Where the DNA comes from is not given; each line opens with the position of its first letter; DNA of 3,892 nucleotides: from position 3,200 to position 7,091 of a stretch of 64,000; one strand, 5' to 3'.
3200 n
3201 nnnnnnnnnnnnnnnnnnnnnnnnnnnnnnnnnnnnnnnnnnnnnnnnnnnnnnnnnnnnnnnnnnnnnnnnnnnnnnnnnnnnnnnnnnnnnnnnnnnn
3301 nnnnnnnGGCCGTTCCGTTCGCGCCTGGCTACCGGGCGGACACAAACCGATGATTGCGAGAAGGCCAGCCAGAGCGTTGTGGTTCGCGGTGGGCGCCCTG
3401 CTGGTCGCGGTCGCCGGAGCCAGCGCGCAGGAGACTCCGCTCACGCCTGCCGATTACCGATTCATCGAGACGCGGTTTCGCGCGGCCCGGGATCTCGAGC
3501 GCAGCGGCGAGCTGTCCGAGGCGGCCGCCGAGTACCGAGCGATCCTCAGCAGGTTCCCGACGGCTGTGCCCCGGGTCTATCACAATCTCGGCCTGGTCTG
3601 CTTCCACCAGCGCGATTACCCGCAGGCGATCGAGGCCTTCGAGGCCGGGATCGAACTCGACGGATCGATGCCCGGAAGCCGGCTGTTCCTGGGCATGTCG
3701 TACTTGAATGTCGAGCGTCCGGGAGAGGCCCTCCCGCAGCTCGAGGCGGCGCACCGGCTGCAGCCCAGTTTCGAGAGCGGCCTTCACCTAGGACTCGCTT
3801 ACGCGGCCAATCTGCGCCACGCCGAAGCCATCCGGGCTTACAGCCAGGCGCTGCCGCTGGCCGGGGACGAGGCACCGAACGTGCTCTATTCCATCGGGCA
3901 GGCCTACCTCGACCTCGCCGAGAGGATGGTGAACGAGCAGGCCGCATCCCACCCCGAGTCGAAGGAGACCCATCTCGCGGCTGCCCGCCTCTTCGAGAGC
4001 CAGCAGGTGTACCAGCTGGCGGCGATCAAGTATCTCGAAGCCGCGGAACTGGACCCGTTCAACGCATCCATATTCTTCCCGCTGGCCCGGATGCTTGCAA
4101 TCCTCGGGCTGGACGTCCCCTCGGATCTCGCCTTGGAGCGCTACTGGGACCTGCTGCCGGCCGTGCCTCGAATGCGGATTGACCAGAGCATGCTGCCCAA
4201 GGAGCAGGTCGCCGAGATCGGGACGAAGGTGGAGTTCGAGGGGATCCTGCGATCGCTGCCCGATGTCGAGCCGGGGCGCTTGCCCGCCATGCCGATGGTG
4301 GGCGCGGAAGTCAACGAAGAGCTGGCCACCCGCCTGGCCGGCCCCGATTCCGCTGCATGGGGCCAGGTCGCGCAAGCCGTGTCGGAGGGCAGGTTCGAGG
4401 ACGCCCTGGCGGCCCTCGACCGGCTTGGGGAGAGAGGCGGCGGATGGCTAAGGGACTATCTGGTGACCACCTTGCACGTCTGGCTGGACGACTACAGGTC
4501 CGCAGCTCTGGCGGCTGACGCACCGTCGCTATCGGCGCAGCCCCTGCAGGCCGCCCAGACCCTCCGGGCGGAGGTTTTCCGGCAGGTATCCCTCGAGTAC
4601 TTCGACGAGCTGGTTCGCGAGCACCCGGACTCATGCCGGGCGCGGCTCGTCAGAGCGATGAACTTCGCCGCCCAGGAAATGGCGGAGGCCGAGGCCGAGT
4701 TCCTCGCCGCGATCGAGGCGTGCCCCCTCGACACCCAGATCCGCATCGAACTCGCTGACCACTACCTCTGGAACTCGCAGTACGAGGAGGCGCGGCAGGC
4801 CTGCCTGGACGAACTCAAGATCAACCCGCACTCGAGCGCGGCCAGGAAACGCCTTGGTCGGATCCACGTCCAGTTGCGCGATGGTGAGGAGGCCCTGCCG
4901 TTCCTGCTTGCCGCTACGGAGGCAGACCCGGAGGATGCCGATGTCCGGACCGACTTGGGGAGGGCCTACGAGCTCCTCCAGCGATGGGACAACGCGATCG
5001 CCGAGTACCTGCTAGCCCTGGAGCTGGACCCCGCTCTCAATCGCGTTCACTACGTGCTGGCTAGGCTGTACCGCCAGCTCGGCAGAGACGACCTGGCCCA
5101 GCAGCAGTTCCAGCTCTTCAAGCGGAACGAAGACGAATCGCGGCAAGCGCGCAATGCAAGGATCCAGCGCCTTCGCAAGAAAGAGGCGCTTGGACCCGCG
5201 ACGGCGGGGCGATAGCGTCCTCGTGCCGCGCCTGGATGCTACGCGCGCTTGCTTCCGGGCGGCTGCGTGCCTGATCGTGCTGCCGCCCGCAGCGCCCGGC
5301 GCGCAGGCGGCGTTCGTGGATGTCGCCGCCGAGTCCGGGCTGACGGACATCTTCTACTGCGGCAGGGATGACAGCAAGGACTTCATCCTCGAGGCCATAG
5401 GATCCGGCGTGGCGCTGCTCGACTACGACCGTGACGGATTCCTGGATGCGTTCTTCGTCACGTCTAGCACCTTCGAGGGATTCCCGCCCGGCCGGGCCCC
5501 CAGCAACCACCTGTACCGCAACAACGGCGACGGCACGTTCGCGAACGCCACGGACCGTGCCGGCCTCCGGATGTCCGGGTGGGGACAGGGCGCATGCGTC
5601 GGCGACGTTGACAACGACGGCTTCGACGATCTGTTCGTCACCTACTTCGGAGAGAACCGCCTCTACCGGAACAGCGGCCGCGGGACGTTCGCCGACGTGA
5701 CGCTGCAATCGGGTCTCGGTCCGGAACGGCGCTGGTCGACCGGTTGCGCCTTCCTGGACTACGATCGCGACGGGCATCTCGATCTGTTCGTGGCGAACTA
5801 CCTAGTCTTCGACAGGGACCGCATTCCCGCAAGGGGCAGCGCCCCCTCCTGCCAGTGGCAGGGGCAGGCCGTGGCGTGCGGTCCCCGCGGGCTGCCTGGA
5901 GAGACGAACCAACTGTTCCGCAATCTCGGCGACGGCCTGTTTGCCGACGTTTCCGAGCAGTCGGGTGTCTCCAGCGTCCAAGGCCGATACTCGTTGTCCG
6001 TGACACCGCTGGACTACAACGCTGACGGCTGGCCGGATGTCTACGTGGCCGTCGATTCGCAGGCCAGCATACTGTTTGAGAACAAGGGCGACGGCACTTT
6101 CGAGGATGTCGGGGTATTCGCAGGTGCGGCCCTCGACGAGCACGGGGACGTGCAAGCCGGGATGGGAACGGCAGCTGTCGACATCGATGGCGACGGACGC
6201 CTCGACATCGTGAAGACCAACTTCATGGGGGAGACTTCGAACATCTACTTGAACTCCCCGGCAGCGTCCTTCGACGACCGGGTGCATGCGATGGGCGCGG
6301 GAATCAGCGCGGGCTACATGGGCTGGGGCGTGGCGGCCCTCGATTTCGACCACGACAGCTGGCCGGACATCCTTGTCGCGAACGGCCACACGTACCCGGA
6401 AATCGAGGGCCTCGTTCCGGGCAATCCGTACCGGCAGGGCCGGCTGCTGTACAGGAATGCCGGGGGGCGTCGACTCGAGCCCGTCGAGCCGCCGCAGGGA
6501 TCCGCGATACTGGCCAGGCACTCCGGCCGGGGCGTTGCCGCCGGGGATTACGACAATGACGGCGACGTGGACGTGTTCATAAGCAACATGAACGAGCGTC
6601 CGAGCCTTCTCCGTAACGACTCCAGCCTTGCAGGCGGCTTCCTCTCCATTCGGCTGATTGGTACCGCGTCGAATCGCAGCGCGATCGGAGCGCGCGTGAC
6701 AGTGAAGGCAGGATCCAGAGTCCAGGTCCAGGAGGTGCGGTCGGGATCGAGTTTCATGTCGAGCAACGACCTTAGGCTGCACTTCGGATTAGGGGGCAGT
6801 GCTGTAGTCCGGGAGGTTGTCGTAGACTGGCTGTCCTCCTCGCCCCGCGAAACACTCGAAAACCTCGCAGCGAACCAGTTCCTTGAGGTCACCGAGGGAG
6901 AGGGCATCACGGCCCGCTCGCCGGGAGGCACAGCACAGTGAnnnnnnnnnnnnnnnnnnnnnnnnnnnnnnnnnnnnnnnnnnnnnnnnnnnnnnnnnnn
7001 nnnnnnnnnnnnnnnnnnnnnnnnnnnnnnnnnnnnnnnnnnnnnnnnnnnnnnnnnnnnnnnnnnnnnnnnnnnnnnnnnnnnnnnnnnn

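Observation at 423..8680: Tight + strand operon of DUF1501-like, heptahaem cytochrome c, TPR and two CRTAC1/ASPIC-UnbV propeller genes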

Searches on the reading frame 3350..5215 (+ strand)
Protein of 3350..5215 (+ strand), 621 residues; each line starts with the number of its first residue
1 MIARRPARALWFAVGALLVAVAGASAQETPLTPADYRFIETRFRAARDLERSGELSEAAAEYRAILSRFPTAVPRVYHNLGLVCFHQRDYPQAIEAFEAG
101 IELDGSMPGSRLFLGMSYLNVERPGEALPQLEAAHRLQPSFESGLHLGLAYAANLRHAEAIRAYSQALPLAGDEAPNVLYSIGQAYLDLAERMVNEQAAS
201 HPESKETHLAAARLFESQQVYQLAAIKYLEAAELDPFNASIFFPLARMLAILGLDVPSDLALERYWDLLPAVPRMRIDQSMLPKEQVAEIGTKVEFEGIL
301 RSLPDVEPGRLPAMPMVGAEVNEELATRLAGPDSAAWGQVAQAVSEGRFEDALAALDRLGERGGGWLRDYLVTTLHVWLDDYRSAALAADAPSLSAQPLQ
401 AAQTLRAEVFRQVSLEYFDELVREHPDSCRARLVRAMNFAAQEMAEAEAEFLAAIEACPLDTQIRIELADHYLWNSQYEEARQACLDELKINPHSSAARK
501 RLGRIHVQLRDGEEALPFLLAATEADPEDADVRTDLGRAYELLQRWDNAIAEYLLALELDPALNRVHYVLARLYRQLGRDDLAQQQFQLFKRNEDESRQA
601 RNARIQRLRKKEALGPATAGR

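Call 3: search_protein_families(library=pfam, proteins=[window:3350-5215:+], max_evalue=0.01)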
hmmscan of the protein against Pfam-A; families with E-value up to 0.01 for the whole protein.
window:3350-5215:+ (621 aa): 15 families
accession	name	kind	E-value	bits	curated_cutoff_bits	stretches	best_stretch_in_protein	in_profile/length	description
PF07719.23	TPR_2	-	3.3e-27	92.8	27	2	74-104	1-31/34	Tetratricopeptide repeat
PF13432.12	TPR_16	-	1.8e-26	92.6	32.7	4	501-562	2-63/65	Tetratricopeptide repeat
PF00515.34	TPR_1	-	5.8e-24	83.3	27.8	2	75-104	2-31/34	Tetratricopeptide repeat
PF13428.12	TPR_14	-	2.1e-20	71.6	23.5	1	497-538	2-43/44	Tetratricopeptide repeat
PF13181.12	TPR_8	-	2e-19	68.4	25.7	1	75-104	2-31/34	Tetratricopeptide repeat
PF13431.12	TPR_17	-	2.7e-16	58.8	24.4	0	519-550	2-33/34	Tetratricopeptide repeat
PF14559.12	TPR_19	-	7.5e-14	52.3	25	2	489-533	18-62/68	Tetratricopeptide repeat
PF13414.12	TPR_11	-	1.1e-12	47.9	26.8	1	537-578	1-42/42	TPR repeat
PF13424.12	TPR_12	-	2.6e-11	44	30.1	2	46-103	10-74/77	Tetratricopeptide repeat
PF13176.12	TPR_7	-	5e-08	32.9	27.9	0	536-562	5-31/36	Tetratricopeptide repeat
PF12895.13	ANAPC3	-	1.8e-07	31.8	27.2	0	80-133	29-81/82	Anaphase-promoting complex, cyclosome, subunit 3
PF13174.12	TPR_6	-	4.2e-07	30.6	26.3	0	42-71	3-32/33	Tetratricopeptide repeat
PF24575.1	TPR_Slam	-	6.6e-07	30.2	35.2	0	45-96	53-103/104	Surface lipoprotein assembly modifier, N-terminal TPR repeats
PF14561.12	TPR_20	-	0.0013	19.4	25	1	448-505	8-67/90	Tetratricopeptide repeat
PF23914.1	TPR_CcmH_CycH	-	0.0014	18.9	42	0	489-592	43-149/158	Cytochrome c-type biogenesis protein H TPR domain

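Call 4: search_protein_families(library=ncbifam, proteins=[window:3350-5215:+], max_evalue=0.01)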
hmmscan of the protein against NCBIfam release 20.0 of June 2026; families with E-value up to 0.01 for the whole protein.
window:3350-5215:+ (621 aa): 20 families
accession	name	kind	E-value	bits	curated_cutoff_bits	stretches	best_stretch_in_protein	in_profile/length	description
NF040959.1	MamA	equivalog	1.3e-25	90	200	2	455-588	64-197/204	magnetosome protein MamA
TIGR02917.1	PEP_TPR_lipo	equivalog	8.8e-22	76.8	312.2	2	394-588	261-455/899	XrtA/PEP-CTERM system TPR-repeat protein PrsT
TIGR02521.1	type_IV_pilW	equivalog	3.3e-18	66.1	154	2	526-601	26-102/234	type IV pilus biogenesis/stability protein PilW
TIGR02552.1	LcrH_SycD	equivalog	3.4e-17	62.4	104.8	2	524-599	46-121/136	SycD/LcrH family type III secretion system chaperone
NF033920.0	C39_PA2778_fam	equivalog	9.6e-12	44.8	150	1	42-138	159-254/255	PA2778 family cysteine peptidase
NF033762.1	social_mot_Tgl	equivalog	6.6e-10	38.7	225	0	76-168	33-127/252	social motility TPR repeat lipoprotein Tgl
NF008391.2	PRK11189.1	equivalog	8e-08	32.1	250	1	72-134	97-159/297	lipoprotein NlpI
NF047371.1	FlcA_CTERM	equivalog_domain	6e-06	25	300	0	435-602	372-546/646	periplasmic flagellar collar protein FlcA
TIGR02795.1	tol_pal_ybgF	equivalog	6.1e-06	26.8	90.1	0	42-126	5-94/119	tol-pal system protein YbgF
TIGR00990.1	3a0801s09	subfamily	6.7e-06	25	757.25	0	51-106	445-499/615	mitochondrial import receptor subunit TOM70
NF033758.1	gliding_GltE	equivalog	7e-06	25.3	225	1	456-587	114-245/411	adventurous gliding motility TPR repeat lipoprotein GltE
TIGR03302.1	OM_YfiO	subfamily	2.2e-05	24.1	81.4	0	11-98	4-94/239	outer membrane protein assembly factor BamD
NF052312.1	T9SS_PorW_SprE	equivalog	3.7e-05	22.6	250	1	498-611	143-263/716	type IX secretion system periplasmic lipoprotein PorW/SprE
NF002725.1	PRK02603.1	equivalog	3.8e-05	23.8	143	0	146-231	77-157/173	photosystem I assembly protein Ycf3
NF053607.1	CHU_0125_OmpA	equivalog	5.5e-05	21.9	620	0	521-605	44-130/639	CHU_0125 family OmpA-like outer membrane integrity protein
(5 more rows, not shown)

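Call 9: find_encoding_contigs(protein=window:3350-5215:+, flank=10000, max_places=6)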
Protein window:3350-5215:+ (621 aa): 1 contig read that carries it; 1 place shown.
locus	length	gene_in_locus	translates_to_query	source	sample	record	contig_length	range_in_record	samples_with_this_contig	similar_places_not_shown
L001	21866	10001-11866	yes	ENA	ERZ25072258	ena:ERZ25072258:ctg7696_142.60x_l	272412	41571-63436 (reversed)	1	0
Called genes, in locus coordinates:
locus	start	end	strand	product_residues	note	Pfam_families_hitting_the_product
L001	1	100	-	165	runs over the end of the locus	PF13432:TPR_16 (weak), PF13371:TPR_9 (faint), PF13414:TPR_11 (faint), PF00515:TPR_1 (weak), PF07719:TPR_2 (weak), PF13181:TPR_8 (weak)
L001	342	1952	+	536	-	PF00370:FGGY_N, PF02782:FGGY_C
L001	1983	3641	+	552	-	-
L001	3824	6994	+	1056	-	PF25275:Golvesin_C (faint)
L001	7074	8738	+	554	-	-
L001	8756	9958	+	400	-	PF14537:Cytochrom_c3_2 (faint), PF09699:Paired_CXXCH_1 (faint), PF14522:Cytochrome_C7 (faint), PF13435:Cytochrome_C554 (weak)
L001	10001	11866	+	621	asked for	PF13424:TPR_12 (faint), PF13428:TPR_14 (faint), PF24575:TPR_Slam (faint), PF13181:TPR_8 (faint), PF13432:TPR_16 (weak), PF00515:TPR_1 (weak), PF07719:TPR_2 (weak), PF13432:TPR_16, +6 more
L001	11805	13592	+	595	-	PF01839:FG-GAP (faint), PF13517:FG-GAP_3, PF07593:UnbV_ASPIC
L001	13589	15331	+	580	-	PF01839:FG-GAP (faint), PF13517:FG-GAP_3, PF07593:UnbV_ASPIC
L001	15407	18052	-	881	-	-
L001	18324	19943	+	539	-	PF01839:FG-GAP (faint), PF13517:FG-GAP_3, PF07593:UnbV_ASPIC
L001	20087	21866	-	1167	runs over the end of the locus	PF13620:CarboxypepD_reg, PF25183:OMP_b-brl_4, PF00593:TonB_dep_Rec_b-barrel (weak)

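Call 10: search_protein_families(library=pfam, proteins=[L001:3824-6994:+, L001:1983-3641:+, L001:342-1952:+], max_evalue=1)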
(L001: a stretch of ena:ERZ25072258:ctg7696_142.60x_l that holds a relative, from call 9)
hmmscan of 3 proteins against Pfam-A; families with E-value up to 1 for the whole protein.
L001:3824-6994:+ (1056 aa): 5 families
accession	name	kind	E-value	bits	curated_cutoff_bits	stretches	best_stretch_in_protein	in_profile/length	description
PF25275.1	Golvesin_C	-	1.3e-07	32.2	31.6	1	528-567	94-131/132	Golvesin C-terminal domain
PF07627.16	PSCyt3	-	0.00015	22.5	27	1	916-957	56-96/98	Protein of unknown function (DUF1588)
PF07583.16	PSCyt2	-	0.00054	20.4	29.8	1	767-832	20-88/209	Protein of unknown function (DUF1549)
PF18911.6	PKD_4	-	0.098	13.2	27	1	677-716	3-42/85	PKD domain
PF09699.15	Paired_CXXCH_1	-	0.28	11.3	20.6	0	925-937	25-37/41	Doubled CXXCH motif (Paired_CXXCH_1)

L001:1983-3641:+ (552 aa): 1 family
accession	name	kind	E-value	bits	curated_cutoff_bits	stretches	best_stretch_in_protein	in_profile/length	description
PF22042.2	EF-G_D2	-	0.096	13.2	27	0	116-142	11-37/84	Elongation factor G domain 2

L001:342-1952:+ (536 aa): 2 families
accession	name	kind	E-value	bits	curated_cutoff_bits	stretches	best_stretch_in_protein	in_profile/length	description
PF02782.22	FGGY_C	-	1.7e-46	158.9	27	1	286-473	1-198/198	FGGY family of carbohydrate kinases, C-terminal domain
PF00370.27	FGGY_N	-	4.2e-09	36.8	28.8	1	2-275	4-243/245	FGGY family of carbohydrate kinases, N-terminal domain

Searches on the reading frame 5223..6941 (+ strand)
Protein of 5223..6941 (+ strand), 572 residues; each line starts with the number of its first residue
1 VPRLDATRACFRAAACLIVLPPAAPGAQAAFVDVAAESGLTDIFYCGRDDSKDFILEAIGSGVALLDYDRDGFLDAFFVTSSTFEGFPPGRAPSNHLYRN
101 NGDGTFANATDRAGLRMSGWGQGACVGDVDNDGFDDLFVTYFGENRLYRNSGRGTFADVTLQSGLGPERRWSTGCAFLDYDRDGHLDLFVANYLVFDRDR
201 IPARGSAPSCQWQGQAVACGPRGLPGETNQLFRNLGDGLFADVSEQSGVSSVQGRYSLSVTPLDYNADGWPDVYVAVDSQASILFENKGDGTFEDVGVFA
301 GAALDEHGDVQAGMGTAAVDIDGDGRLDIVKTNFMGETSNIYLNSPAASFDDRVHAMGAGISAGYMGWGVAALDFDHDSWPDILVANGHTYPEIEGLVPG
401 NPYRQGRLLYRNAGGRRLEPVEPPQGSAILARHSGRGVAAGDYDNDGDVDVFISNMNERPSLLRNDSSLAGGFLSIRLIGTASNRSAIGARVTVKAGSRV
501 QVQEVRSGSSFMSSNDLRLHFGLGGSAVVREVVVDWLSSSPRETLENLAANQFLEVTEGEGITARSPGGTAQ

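Call 3: search_protein_families(library=pfam, proteins=[window:5223-6941:+], max_evalue=0.01)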
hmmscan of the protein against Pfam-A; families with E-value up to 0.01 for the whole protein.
window:5223-6941:+ (572 aa): 3 families
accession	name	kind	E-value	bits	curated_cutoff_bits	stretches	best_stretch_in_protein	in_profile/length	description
PF13517.12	FG-GAP_3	-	1.8e-48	163.4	26.9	7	128-190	1-61/61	FG-GAP-like repeat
PF01839.29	FG-GAP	-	3.1e-27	94.4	22.1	3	367-388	2-23/37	FG-GAP repeat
PF07593.17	UnbV_ASPIC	-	1.9e-20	72.9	23.4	1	487-554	1-67/68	ASPIC and UnbV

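Call 4: search_protein_families(library=ncbifam, proteins=[window:5223-6941:+], max_evalue=0.01)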
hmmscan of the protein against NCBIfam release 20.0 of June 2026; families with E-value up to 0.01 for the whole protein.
window:5223-6941:+ (572 aa): 0 families
